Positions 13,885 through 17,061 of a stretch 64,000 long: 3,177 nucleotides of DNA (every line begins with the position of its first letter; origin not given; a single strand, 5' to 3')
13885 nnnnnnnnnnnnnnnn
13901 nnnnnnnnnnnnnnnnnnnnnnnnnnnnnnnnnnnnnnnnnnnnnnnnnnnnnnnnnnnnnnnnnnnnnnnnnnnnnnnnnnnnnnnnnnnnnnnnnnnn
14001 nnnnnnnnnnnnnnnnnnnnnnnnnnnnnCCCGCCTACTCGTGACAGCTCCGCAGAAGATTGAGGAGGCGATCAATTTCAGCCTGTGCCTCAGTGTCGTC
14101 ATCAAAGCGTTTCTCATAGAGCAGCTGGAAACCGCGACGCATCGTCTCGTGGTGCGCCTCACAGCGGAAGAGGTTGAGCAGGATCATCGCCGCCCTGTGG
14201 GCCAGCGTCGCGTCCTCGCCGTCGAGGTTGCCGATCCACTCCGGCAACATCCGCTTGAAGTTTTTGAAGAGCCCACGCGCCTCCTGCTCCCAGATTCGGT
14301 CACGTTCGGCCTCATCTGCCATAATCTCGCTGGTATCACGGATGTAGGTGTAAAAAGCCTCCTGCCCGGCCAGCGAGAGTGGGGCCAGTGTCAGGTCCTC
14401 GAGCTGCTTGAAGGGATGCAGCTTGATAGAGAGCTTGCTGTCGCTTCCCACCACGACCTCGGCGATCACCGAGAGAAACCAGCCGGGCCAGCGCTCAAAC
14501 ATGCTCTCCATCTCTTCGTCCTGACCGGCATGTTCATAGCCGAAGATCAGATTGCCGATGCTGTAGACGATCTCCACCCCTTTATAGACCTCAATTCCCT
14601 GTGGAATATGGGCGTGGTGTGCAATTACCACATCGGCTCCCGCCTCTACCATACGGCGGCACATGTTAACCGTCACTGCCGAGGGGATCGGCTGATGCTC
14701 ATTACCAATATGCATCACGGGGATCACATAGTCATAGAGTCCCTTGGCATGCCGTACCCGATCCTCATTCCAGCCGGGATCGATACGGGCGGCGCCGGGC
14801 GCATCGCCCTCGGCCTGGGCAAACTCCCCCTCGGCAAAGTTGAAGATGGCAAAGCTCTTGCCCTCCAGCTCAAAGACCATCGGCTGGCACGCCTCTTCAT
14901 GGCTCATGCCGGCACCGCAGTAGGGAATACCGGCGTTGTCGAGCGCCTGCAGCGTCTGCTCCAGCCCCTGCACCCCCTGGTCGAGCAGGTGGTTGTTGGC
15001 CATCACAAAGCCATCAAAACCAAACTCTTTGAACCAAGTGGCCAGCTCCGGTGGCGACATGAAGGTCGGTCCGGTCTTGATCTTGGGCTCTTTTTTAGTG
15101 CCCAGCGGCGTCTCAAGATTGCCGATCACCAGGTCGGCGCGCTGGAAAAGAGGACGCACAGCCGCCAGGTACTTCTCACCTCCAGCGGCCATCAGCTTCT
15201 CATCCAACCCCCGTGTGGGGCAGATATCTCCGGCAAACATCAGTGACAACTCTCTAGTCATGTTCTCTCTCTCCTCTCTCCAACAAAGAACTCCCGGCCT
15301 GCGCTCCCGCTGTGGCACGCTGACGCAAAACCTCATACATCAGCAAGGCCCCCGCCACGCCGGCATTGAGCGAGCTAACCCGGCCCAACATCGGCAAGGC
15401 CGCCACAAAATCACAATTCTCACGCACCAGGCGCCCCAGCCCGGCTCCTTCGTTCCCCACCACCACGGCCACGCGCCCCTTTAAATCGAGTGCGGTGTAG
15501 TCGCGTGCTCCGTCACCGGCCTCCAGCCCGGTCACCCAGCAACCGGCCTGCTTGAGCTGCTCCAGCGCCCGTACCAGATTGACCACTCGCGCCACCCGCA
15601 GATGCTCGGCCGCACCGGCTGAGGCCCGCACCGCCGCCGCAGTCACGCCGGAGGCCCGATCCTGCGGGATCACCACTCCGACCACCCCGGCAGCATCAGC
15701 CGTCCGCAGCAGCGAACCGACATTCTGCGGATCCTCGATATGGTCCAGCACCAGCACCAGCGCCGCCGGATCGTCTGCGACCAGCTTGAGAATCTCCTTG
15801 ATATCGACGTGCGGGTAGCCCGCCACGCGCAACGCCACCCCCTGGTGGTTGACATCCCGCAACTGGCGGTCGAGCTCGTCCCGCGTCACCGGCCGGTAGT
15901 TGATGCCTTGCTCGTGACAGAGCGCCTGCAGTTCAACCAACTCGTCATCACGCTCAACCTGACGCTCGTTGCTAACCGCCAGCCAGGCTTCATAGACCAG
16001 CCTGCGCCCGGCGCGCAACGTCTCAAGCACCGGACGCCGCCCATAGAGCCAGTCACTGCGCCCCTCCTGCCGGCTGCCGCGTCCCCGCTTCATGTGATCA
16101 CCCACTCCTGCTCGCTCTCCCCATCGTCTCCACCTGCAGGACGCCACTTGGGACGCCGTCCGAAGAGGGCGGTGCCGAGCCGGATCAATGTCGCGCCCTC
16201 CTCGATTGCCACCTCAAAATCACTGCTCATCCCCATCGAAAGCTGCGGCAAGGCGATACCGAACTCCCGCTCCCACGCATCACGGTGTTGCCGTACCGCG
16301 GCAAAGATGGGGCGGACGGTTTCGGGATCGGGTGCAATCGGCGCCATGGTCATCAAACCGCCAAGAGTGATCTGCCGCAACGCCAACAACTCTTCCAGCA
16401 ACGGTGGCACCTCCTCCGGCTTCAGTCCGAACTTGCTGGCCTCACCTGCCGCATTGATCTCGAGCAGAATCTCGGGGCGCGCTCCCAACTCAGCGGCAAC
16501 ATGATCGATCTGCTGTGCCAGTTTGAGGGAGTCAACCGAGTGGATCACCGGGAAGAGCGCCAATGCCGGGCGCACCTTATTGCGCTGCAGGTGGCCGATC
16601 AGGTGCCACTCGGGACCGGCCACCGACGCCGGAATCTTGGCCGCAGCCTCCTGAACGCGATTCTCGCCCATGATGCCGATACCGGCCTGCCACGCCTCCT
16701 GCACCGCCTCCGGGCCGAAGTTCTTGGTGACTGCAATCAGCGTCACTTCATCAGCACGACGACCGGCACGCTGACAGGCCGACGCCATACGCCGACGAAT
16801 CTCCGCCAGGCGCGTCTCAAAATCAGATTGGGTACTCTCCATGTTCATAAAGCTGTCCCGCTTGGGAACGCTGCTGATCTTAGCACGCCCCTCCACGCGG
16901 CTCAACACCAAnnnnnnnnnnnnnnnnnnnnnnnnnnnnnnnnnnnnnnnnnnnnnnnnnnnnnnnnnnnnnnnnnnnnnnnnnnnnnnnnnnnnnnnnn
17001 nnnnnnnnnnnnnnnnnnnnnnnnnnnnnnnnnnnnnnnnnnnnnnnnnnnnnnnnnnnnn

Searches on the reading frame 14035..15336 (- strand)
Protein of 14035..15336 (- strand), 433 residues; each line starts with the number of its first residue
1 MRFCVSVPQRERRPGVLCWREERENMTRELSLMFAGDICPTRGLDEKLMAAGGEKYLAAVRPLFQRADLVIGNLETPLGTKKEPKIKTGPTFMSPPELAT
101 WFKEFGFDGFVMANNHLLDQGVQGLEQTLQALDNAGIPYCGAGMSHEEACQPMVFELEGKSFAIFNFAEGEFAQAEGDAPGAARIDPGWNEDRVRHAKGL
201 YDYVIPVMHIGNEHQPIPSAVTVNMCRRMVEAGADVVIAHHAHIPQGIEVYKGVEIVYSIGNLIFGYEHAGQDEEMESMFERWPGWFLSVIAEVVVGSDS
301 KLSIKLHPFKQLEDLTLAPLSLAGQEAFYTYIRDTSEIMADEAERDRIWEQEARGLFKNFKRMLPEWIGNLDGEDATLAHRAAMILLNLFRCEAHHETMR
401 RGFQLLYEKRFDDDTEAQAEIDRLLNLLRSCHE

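Call 75: search_protein_families(library=pfam, max_evalue=0.00001, proteins=[window:14035-15336:-])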
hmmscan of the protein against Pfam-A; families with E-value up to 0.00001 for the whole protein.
window:14035-15336:- (433 aa): 1 family
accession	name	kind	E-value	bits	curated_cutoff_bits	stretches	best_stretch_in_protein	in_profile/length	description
PF09587.15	PGA_cap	-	7.9e-66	222.6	27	1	32-267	2-255/255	Bacterial capsule synthesis protein PGA_cap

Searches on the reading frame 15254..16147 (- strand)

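Call 75: search_protein_families(library=pfam, max_evalue=0.00001, proteins=[window:15254-16147:-])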
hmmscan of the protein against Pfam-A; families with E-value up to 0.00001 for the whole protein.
window:15254-16147:- (297 aa): 2 families
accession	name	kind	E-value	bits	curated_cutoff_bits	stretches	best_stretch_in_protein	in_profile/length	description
PF00588.24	SpoU_methylase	-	3.1e-39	134.7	29.7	1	130-271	2-142/142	SpoU rRNA Methylase family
PF08032.17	SpoU_sub_bind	-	1e-14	55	22.8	1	33-112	1-74/76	RNA 2'-O ribose methyltransferase substrate binding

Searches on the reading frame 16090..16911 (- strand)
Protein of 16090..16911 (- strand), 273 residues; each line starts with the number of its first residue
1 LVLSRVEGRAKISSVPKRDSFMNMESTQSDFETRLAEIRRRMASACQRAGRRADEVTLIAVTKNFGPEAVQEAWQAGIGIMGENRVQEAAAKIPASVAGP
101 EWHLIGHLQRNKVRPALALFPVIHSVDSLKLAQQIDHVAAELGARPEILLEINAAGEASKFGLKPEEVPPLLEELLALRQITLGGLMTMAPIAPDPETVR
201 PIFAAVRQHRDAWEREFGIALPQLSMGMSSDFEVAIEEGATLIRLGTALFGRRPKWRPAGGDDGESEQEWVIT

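Call 75: search_protein_families(library=pfam, max_evalue=0.00001, proteins=[window:16090-16911:-])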
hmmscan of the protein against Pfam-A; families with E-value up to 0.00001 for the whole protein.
window:16090-16911:- (273 aa): 1 family
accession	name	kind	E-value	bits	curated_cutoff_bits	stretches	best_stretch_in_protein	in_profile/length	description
PF01168.26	Ala_racemase_N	-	3.7e-22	79.6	24.1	1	38-254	6-220/220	Alanine racemase, N-terminal domain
